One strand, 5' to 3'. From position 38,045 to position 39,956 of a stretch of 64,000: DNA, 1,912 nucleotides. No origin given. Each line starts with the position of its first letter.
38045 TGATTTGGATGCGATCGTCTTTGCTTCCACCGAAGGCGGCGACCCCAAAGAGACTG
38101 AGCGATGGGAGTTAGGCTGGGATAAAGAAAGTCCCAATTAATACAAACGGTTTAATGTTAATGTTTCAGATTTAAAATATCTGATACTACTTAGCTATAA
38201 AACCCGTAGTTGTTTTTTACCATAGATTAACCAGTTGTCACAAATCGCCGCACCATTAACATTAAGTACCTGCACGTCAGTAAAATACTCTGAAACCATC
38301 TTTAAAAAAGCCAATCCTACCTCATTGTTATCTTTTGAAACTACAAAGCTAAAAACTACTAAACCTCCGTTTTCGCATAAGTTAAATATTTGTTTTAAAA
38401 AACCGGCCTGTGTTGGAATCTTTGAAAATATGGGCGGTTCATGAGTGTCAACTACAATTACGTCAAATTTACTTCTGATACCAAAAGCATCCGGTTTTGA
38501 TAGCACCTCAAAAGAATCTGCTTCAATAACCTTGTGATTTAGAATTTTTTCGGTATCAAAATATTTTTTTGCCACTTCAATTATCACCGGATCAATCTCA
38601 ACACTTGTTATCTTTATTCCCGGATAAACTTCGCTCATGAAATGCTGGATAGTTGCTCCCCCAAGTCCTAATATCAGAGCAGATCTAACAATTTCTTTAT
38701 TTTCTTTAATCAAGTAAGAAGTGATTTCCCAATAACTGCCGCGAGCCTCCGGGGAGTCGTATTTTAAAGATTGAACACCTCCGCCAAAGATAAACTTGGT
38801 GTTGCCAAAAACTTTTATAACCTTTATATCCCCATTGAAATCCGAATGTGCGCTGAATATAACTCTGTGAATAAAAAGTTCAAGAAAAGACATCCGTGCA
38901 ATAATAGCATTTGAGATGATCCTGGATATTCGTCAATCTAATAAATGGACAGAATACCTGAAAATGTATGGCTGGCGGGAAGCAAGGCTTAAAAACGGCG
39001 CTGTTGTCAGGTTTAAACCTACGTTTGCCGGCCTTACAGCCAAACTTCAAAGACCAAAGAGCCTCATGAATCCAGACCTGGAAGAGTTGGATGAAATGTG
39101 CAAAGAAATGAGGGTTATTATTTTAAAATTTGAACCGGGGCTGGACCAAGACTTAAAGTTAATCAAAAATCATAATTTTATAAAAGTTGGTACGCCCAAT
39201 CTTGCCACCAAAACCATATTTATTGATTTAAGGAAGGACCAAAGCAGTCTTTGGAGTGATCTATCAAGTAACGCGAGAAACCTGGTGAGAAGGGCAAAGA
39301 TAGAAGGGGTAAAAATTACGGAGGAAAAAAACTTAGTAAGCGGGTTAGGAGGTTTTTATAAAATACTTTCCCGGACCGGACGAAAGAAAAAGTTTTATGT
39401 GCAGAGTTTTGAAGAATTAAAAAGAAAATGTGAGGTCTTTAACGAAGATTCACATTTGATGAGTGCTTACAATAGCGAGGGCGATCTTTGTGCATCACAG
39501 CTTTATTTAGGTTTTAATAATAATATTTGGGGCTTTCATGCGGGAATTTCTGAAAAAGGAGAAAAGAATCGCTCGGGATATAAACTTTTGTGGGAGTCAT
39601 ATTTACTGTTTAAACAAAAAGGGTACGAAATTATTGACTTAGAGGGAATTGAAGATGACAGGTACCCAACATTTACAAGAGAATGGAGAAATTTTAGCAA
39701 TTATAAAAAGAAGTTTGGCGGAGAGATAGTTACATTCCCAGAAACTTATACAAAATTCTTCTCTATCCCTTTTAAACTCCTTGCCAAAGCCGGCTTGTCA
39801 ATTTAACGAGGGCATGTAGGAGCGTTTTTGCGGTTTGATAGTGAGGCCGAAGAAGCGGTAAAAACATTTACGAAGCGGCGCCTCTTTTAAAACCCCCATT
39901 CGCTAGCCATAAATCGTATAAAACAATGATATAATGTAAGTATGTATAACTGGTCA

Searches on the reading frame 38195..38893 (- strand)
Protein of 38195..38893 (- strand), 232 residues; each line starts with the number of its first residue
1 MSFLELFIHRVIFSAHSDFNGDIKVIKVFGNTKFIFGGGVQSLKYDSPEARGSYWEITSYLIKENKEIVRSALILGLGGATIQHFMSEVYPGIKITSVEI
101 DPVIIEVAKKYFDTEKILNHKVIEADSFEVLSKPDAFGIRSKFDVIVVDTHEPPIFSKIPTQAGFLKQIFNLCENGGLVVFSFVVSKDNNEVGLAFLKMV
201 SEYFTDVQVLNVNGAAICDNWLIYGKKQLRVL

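Call 11: search_protein_families(library=pfam, proteins=[window:38195-38893:-], max_evalue=0.01)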
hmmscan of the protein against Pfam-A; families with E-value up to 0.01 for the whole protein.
window:38195-38893:- (232 aa): 6 families
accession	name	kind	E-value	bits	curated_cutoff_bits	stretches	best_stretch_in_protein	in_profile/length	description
PF01564.23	Spermine_synth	-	2.9e-09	37.2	22.9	1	93-212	43-161/186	Spermine/spermidine synthase domain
PF13847.12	Methyltransf_31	-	2.3e-07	31.1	27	1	78-189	13-117/145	Methyltransferase domain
PF08242.18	Methyltransf_12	-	0.00011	23.3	30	1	75-178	3-97/98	Methyltransferase domain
PF00891.24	Methyltransf_2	-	0.00059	19.7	22.3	1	53-140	45-134/210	O-methyltransferase domain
PF13649.12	Methyltransf_25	-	0.0048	18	27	1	75-177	4-97/97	Methyltransferase domain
PF01596.23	Methyltransf_3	-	0.0076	16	22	0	94-182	71-153/204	O-methyltransferase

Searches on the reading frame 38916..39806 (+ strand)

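Call 11: search_protein_families(library=pfam, proteins=[window:38916-39806:+], max_evalue=0.01)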
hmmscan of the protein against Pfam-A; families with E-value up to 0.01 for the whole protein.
window:38916-39806:+ (296 aa): 1 family
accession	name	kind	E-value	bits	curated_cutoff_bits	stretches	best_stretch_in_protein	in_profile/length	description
PF02388.22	FemAB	-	2.2e-07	30.5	24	1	103-185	156-237/406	FemAB family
